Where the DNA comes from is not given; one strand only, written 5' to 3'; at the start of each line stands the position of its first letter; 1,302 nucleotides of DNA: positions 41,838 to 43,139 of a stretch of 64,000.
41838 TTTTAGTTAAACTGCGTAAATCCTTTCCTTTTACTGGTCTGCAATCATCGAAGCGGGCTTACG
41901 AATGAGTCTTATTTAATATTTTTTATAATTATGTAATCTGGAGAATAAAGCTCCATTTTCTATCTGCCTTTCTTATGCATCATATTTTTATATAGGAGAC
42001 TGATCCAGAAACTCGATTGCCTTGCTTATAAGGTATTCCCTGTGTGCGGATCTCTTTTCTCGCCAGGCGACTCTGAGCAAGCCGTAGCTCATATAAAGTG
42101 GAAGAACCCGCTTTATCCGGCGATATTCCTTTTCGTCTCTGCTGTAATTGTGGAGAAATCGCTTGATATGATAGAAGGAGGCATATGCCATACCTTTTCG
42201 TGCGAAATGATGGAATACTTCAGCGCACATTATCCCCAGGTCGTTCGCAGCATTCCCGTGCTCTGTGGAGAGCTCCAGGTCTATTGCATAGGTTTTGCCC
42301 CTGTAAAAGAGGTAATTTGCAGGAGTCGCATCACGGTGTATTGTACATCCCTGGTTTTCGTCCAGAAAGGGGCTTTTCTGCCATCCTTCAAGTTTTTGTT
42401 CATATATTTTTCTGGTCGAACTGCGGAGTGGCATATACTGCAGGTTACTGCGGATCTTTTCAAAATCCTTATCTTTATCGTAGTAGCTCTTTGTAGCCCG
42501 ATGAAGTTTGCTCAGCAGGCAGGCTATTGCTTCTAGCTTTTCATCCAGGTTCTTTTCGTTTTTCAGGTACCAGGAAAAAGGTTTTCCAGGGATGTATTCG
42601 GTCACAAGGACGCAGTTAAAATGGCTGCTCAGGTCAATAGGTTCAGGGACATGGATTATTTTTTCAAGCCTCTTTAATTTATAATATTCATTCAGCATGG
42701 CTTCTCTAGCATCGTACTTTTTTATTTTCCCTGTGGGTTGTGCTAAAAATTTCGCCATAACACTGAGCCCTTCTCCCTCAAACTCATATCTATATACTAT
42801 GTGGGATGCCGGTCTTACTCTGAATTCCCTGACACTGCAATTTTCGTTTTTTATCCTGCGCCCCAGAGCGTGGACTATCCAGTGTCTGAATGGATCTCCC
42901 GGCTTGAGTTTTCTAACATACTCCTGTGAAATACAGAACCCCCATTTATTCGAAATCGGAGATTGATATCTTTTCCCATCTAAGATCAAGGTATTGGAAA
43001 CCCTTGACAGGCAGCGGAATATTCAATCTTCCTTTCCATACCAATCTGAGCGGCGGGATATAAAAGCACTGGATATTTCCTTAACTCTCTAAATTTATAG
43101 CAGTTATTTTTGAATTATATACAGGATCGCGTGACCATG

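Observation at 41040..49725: Tandem array of hypervariable secreted Cys/repeat peptides paired with an APH-like kinase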

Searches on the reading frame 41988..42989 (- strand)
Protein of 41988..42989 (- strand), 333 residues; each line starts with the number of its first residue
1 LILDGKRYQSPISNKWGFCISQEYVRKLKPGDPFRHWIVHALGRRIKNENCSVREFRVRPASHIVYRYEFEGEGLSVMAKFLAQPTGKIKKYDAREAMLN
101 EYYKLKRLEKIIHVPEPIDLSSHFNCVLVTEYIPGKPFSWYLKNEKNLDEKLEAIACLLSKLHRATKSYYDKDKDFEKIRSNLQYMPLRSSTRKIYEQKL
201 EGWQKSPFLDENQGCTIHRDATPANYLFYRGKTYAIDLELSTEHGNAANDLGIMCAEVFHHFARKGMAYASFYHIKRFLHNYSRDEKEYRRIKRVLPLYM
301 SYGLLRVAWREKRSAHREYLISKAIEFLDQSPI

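Call 6: search_protein_families(library=pfam, proteins=[window:41988-42989:-], max_evalue=0.01)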
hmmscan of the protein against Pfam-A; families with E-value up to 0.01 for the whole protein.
window:41988-42989:- (333 aa): 2 families
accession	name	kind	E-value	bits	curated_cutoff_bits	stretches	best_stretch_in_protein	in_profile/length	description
PF01636.29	APH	-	1.3e-07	32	23.2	1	94-258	33-213/239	Phosphotransferase enzyme family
PF01163.29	RIO1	-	1.9e-06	28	22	1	91-153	48-107/187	RIO domain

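Call 13: find_related_loci(query=window:41988-42989:-, collection=genome_contigs, flank=10000)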
Query window:41988-42989:- (333 aa) in genome_contigs; peptide patterns used: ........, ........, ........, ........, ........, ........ (x = any residue, [..] = any of these).
64 stretches matched a pattern; 2 encode a relative of the query (tblastn E <= 1e-3); 2 distinct loci.
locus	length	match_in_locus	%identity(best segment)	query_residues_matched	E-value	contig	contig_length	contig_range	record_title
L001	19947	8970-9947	83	8-333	0e+0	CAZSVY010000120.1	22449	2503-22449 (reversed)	MAG TPA_asm: uncultured Methanosarcinales archaeon isolate binchicken_co216_141 genome assembly, contig: k141_531022, wh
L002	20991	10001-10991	69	1-333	5e-106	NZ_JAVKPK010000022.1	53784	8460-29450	Methanosarcina sp. Z-7115 22, whole genome shotgun sequence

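Call 21: search_solved_structures(query=window:41988-42989:-, max_evalue=1)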
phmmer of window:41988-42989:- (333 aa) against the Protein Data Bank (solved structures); distinct sequences matched with E-value up to 1: 3.
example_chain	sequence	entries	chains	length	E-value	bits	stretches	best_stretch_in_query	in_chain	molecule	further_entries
4otp_A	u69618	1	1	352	0.0048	19.3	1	158-280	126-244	Serine/threonine-protein kinase RIO1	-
6g5i_z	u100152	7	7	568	0.012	18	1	158-279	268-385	Serine/threonine-protein kinase RIO1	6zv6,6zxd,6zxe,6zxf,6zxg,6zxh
9xai_6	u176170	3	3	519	0.18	14.2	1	216-282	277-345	Serine/threonine-protein kinase RIO1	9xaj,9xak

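Call 22: search_protein_families(library=ncbifam, proteins=[window:41988-42989:-], max_evalue=0.1)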
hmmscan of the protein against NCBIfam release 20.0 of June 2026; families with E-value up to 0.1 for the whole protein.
window:41988-42989:- (333 aa): 6 families
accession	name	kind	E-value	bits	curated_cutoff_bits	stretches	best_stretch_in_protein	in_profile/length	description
TIGR03724.2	arch_bud32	equivalog_domain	1.8e-05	24.3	125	1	217-292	107-179/193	KEOPS complex kinase/ATPase Bud32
NF033068.1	APH_3p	equivalog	0.0092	15.5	205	1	88-178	40-130/255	APH(3') family aminoglycoside O-phosphotransferase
NF038150.1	lanthi_synth_IV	equivalog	0.011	14.1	650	0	89-146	230-288/851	class IV lanthionine synthetase LanL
NF038151.1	lanthi_synth_III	equivalog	0.012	14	575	1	91-143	263-316/833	class III lanthionine synthetase LanKC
NF047741.1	antiphage_MADS6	equivalog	0.013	14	460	1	72-166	215-316/612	methylation-associated defense system protein kinase MAD6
NF041310.1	Prot_Kin_Rio1_Halo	equivalog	0.038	13.4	480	0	216-268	213-267/273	serine/threonine-protein kinase Rio1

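Call 23: find_homologous_proteins(query=window:41988-42989:-, max_evalue=0.001)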
Query window:41988-42989:- (333 aa): 68 proteins with E <= 0.001 among 728 candidates.
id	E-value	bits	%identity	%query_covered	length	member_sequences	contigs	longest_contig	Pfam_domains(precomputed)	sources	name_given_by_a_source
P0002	1.8e-227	772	100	100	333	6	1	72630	PF01163.29,PF01636.30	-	-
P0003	2.8e-197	673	88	100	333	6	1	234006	PF01163.29,PF01636.30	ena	-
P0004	3.6e-184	630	88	94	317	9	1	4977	PF01636.30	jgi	jgi:tRNA A-37 threonylcarbamoyl transferase component Bud32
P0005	2.7e-154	531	72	95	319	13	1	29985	PF01163.29,PF01636.30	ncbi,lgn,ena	-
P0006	6.6e-146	504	87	77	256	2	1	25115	PF01163.29,PF01636.30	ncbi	-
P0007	6.6e-145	501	70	93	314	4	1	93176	PF01163.29,PF01636.30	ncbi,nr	ncbi:aminoglycoside phosphotransferase family protein [Methanosarcina sp. KYL-1]|nr:aminoglycoside p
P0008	7.9e-145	500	86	77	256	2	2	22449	PF01163.29,PF01636.30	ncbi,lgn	-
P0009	4.9e-141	488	82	77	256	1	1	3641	PF01163.29,PF01636.30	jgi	jgi:tRNA A-37 threonylcarbamoyl transferase component Bud32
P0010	5.4e-140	484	71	92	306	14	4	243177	PF01636.30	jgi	-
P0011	1.1e-139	483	70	92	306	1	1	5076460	-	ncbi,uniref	ncbi:aminoglycoside phosphotransferase family protein [Methanosarcina sp. T3]|uniref:aminoglycoside 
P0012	4.2e-139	481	69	92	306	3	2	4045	PF01636.30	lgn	-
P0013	1.7e-136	473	81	77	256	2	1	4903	PF01163.29,PF01636.30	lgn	-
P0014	1.3e-103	365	56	91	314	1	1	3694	PF01163.29,PF01636.30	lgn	-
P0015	2.8e-100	354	53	92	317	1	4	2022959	PF01636.30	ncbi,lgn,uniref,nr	ncbi:phosphotransferase [Methanohalophilus halophilus]|uniref:Aminoglycoside phosphotransferase fami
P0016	2.0e-94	335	51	92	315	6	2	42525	PF01163.29,PF01636.30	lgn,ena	-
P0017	9.8e-87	309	49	93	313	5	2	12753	PF01636.30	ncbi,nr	ncbi:MAG: phosphotransferase [Methanosarcinaceae archaeon]|nr:phosphotransferase [Methanosarcinaceae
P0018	2.4e-83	298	46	93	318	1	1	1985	PF01636.30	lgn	-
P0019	2.0e-82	295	45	93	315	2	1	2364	PF01636.30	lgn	-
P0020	1.3e-80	289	45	93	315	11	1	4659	PF01636.30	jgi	jgi:tRNA A-37 threonylcarbamoyl transferase component Bud32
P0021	2.6e-80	288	45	93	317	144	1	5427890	-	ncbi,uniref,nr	ncbi:hypothetical protein MSSAC_2998 [Methanosarcina siciliae C2J]|uniref:Aminoglycoside phosphotran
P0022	5.4e-80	287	44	93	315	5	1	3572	PF01636.30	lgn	-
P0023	6.5e-80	287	45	93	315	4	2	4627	PF01636.30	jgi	-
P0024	6.8e-80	287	45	93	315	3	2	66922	PF01636.30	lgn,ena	-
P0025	1.5e-79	286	44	93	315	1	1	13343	PF01636.30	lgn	-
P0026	3.3e-79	285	44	93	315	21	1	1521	PF01636.30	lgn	-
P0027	4.0e-79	284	46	93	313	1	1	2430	PF01636.30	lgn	-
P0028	2.0e-78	282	46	92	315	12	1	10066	PF01636.30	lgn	-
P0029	5.5e-78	281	45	93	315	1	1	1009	PF01636.30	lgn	-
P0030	2.0e-77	279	45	92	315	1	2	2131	PF01636.30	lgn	-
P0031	2.5e-77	278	45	92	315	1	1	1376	PF01636.30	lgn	-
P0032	5.4e-77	277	44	93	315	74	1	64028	PF01636.30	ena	-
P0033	6.1e-77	277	46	92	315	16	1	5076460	PF01636.30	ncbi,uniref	ncbi:phosphotransferase [Methanosarcina sp. T3]|uniref:phosphotransferase n=1 Tax=Methanosarcina sp.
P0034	9.1e-77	277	43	93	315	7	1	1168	PF01636.30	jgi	jgi:tRNA A-37 threonylcarbamoyl transferase component Bud32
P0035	1.1e-76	276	44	93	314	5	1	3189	PF01636.30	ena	-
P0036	1.7e-76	276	44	93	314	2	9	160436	PF01636.30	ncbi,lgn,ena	-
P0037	3.0e-76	275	43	93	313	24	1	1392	PF01636.30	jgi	-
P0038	6.3e-76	274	44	93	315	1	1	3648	PF01636.30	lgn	-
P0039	6.6e-76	274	43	93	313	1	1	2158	PF01636.30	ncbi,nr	ncbi:MAG TPA: phosphotransferase [Methanosarcina sp.]|nr:phosphotransferase [Methanosarcina sp.]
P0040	1.1e-75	273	42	93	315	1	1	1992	PF01636.30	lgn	-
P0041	1.1e-75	273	43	93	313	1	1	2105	PF01636.30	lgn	-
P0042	1.2e-75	273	44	92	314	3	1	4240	PF01636.30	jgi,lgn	-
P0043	1.3e-75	273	44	93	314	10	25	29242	PF01636.30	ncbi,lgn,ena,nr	ncbi:MAG: phosphotransferase [Methanosarcina sp.]|nr:phosphotransferase [Methanosarcina sp.] MDD3316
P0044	2.0e-75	272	44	93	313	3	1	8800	PF01636.30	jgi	jgi:tRNA A-37 threonylcarbamoyl transferase component Bud32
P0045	2.0e-75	272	43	93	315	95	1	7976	PF01636.30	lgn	-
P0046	2.5e-75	272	45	92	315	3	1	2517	PF01636.30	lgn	-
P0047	2.9e-75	272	43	93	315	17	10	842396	PF01636.30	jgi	-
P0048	3.6e-75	271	44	93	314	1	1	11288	PF01636.30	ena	-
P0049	4.3e-75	271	44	93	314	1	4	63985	PF01636.30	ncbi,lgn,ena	-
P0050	5.8e-75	271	43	93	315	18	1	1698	PF01636.30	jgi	jgi:hypothetical protein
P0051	5.9e-75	271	44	93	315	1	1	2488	PF01636.30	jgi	jgi:aminoglycoside phosphotransferase (APT) family kinase protein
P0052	9.0e-75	270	45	90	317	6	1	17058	PF01636.30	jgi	jgi:aminoglycoside phosphotransferase (APT) family kinase protein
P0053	1.2e-74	270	43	93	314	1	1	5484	PF01636.30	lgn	-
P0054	1.3e-74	269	43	93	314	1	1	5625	PF01636.30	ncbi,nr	ncbi:MAG: phosphotransferase [Methanosarcina sp.]|nr:phosphotransferase [Methanosarcina sp.]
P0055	1.6e-74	269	43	93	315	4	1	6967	PF01636.30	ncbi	-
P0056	1.9e-74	269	43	90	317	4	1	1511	PF01636.30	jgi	jgi:tRNA A-37 threonylcarbamoyl transferase component Bud32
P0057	2.4e-74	269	42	93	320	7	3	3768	PF01636.30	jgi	jgi:tRNA A-37 threonylcarbamoyl transferase component Bud32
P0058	5.2e-74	267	43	93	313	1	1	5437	PF01636.30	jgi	jgi:aminoglycoside phosphotransferase (APT) family kinase protein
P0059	7.2e-74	267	44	93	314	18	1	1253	PF01636.30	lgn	-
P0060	7.3e-74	267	44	93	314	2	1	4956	PF01636.30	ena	-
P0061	2.1e-73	265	43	92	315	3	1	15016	PF01163.29,PF01636.30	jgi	jgi:tRNA A-37 threonylcarbamoyl transferase component Bud32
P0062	2.2e-70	256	43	90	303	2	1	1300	PF01636.30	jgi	jgi:tRNA A-37 threonylcarbamoyl transferase component Bud32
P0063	1.7e-67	246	40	92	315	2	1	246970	PF01636.30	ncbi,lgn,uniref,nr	ncbi:aminoglycoside phosphotransferase family protein [Methanoculleus sp. FWC-SCC1]|uniref:Aminoglyc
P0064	6.8e-66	241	41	93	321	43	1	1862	PF01636.30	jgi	-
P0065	9.4e-66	240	42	89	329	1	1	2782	PF01636.30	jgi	jgi:hypothetical protein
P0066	7.7e-61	224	38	92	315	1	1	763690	PF01636.30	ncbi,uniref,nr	ncbi:phosphotransferase family protein [Methanofollis fontis]|uniref:Serine/threonine protein phosph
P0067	4.7e-59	218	38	91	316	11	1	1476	PF01636.30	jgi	-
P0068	7.4e-59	218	39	91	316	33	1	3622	PF01636.30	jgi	-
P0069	1.8e-57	213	39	91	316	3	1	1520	PF01636.30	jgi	jgi:aminoglycoside phosphotransferase (APT) family kinase protein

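Call 24: find_encoding_contigs(protein=P0003, flank=6000, max_places=2)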
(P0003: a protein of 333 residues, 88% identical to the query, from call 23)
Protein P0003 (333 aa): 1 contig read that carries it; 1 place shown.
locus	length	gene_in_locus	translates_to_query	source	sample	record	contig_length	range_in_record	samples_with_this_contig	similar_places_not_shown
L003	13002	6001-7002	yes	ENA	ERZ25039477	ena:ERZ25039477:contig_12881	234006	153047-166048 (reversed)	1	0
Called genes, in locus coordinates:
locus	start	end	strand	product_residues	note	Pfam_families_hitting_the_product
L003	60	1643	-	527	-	PF01943:Polysacc_synt, PF01554:MatE, PF13440:Polysacc_synt_3, PF03023:MurJ (weak), PF01554:MatE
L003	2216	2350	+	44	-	-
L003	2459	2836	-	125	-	PF10967:DUF2769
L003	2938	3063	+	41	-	-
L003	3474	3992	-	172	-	PF00581:Rhodanese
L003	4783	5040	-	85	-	-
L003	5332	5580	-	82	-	-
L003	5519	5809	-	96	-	-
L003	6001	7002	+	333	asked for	PF01163:RIO1 (faint), PF01636:APH (weak)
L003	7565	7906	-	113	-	-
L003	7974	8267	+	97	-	-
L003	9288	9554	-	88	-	-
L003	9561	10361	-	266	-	-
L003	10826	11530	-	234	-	PF04191:PEMT, PF04140:ICMT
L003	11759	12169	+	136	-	PF14539:DUF4442, PF03061:4HBT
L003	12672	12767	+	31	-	-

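Call 25: find_encoding_contigs(protein=P0011, flank=6000, max_places=2)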
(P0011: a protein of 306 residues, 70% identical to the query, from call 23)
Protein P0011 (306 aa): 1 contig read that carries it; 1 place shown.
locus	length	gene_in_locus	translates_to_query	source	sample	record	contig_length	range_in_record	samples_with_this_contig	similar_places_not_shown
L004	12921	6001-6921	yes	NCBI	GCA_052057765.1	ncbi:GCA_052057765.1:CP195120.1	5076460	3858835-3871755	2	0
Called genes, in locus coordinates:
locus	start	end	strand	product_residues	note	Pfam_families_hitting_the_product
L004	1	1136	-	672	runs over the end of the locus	PF00999:Na_H_Exchanger, PF02254:TrkA_N, PF02080:TrkA_C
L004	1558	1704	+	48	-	-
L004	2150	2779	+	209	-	-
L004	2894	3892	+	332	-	PF03486:HI0933_like (weak), PF13450:NAD_binding_8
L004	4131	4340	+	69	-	PF00857:Isochorismatase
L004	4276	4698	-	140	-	PF00581:Rhodanese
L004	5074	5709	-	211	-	-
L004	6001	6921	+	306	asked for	-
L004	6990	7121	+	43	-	-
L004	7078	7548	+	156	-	PF01047:MarR, PF12802:MarR_2, PF13463:HTH_27 (faint), PF13601:HTH_34 (weak)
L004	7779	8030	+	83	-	-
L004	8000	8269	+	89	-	PF13302:Acetyltransf_3, PF13508:Acetyltransf_7 (weak), PF00583:Acetyltransf_1, PF13420:Acetyltransf_4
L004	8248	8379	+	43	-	-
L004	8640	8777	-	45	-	-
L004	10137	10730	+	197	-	PF11667:DUF3267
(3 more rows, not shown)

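Call 26: find_encoding_contigs(protein=P0007, flank=6000, max_places=2)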
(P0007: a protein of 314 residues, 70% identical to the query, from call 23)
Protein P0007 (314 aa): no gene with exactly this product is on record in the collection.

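Call 34: find_encoding_contigs(protein=P0021, flank=5000, max_places=1)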
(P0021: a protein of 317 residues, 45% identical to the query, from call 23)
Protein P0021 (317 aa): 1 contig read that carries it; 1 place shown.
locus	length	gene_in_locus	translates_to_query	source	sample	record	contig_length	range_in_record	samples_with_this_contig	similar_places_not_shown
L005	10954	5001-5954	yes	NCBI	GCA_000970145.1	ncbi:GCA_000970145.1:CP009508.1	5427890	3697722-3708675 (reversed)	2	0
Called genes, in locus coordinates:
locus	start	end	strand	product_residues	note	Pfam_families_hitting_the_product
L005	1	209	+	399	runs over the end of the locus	PF04055:Radical_SAM, PF13353:Fer4_12, PF13186:SPASM (weak)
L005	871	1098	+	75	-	-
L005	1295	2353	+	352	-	PF25608:NAL1_N (faint)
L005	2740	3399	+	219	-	PF00174:Oxidored_molyb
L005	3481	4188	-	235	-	PF01636:APH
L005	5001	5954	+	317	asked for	-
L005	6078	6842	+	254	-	PF00702:Hydrolase, PF13419:HAD_2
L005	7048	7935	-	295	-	PF13489:Methyltransf_23 (weak), PF03848:TehB (faint), PF13847:Methyltransf_31, PF08241:Methyltransf_11 (weak), PF13649:Methyltransf_25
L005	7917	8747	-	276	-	PF13489:Methyltransf_23 (weak), PF13847:Methyltransf_31 (weak), PF08241:Methyltransf_11, PF08242:Methyltransf_12 (weak), PF13649:Methyltransf_25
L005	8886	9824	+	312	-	PF00005:ABC_tran, PF08352:oligo_HPY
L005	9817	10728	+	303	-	PF00005:ABC_tran, PF13304:AAA_21 (faint)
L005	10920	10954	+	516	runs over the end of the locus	PF00496:SBP_bac_5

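Call 35: find_encoding_contigs(protein=P0015, flank=5000, max_places=1)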
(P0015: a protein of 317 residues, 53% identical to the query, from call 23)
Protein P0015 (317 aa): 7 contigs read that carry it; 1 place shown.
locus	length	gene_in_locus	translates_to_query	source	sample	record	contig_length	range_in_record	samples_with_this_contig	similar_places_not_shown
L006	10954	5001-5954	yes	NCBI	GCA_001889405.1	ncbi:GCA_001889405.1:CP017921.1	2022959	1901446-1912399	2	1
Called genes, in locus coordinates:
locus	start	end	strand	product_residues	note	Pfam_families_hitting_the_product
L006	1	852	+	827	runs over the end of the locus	PF00270:DEAD, PF04851:ResIII, PF00271:Helicase_C, PF19131:DUF5814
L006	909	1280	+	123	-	PF11950:DUF3467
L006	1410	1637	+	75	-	PF01423:LSM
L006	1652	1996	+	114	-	-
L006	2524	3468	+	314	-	PF01636:APH (weak)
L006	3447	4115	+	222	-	PF00702:Hydrolase, PF13419:HAD_2, PF13242:Hydrolase_like (weak)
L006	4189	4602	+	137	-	PF00293:NUDIX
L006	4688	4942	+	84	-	-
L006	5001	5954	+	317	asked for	PF01636:APH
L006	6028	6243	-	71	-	PF10771:DUF2582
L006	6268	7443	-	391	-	PF08323:Glyco_transf_5 (weak), PF20706:GT4-conflict, PF13439:Glyco_transf_4, PF13477:Glyco_trans_4_2 (weak), PF13579:Glyco_trans_4_4, PF08323:Glyco_transf_5 (weak), PF00534:Glycos_transf_1, PF13692:Glyco_trans_1_4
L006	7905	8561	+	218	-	PF00702:Hydrolase, PF13419:HAD_2, PF13242:Hydrolase_like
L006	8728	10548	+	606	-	PF13439:Glyco_transf_4 (weak), PF05693:Glycogen_syn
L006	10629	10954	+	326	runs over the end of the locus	PF01087:GalP_UDP_transf, PF16285:DUF4931_N (faint), PF11969:DcpS_C (faint), PF01230:HIT (faint), PF16268:DUF4921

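Call 36: find_encoding_contigs(protein=P0063, flank=5000, max_places=1)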
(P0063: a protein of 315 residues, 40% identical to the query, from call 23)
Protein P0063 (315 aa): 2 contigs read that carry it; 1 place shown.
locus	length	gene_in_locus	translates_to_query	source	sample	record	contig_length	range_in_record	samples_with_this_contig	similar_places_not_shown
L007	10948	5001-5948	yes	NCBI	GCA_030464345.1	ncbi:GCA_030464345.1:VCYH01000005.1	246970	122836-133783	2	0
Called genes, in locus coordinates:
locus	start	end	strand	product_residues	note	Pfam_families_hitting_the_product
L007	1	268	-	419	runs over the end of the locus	PF01497:Peripla_BP_2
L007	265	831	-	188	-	-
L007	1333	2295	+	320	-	PF07670:Gate (weak)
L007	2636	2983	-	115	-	-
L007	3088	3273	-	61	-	PF01361:Tautomerase, PF14552:Tautomerase_2 (weak)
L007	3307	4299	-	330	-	PF00348:polyprenyl_synt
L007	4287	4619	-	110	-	-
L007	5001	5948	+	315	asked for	PF01636:APH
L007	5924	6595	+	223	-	PF00702:Hydrolase, PF13419:HAD_2, PF13242:Hydrolase_like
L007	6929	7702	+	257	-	PF07282:Cas12f1-like_TNB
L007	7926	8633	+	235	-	PF27246:MJ1433_N, PF27232:MJ1433_C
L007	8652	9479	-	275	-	-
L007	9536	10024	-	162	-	PF00009:GTP_EFTU, PF00071:Ras (weak), PF01926:MMR_HSR1, PF08477:Roc (weak), PF03029:ATP_bind_1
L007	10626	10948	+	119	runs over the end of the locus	-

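Call 46: find_encoding_contigs(protein=P0016, flank=5000, max_places=1)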
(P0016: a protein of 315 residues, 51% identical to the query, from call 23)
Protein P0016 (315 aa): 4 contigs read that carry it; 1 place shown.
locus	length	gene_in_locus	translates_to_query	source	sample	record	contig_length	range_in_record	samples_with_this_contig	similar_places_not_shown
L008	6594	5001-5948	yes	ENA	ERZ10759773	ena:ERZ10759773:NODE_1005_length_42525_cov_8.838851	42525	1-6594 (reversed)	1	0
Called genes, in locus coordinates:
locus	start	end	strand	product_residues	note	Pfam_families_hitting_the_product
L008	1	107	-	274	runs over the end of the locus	PF23442:DUF7125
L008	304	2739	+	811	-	PF00270:DEAD, PF04851:ResIII, PF00271:Helicase_C, PF19131:DUF5814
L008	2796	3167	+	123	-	PF11950:DUF3467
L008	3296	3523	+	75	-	PF01423:LSM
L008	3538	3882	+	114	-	-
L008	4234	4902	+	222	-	PF00702:Hydrolase, PF13419:HAD_2, PF13242:Hydrolase_like (faint)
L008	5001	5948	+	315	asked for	PF01636:APH (weak), PF01163:RIO1 (faint)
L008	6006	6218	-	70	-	PF10771:DUF2582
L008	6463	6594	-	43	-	?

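Call 47: find_encoding_contigs(protein=P0017, flank=5000, max_places=1)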
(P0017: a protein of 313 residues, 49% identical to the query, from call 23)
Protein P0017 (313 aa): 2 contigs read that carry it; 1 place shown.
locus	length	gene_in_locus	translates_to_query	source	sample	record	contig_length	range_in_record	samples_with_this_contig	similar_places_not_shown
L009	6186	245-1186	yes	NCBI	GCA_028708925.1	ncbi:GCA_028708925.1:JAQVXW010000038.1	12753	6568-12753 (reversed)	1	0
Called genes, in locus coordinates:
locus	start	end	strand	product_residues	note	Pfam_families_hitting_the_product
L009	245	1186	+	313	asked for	PF01636:APH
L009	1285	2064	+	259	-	PF00702:Hydrolase, PF13419:HAD_2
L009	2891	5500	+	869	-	PF00133:tRNA-synt_1, PF01406:tRNA-synt_1e (faint), PF09334:tRNA-synt_1g, PF13603:tRNA-synt_1_2 (faint), PF09334:tRNA-synt_1g (weak), PF08264:Anticodon_1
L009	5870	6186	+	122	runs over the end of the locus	PF13686:DrsE_2, PF02635:DsrE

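Call 65: search_solved_structures(query=A8, max_evalue=0.1)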
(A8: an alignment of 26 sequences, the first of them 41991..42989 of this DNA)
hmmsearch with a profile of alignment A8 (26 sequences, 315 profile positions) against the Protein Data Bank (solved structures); distinct sequences matched with E-value up to 0.1: 1.
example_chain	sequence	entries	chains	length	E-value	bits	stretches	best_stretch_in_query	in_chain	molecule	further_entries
6sum_A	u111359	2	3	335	0.0034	19.7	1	176-282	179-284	AMICOUMACIN KINASE | APH domain-containing protein, amicoumacin kinase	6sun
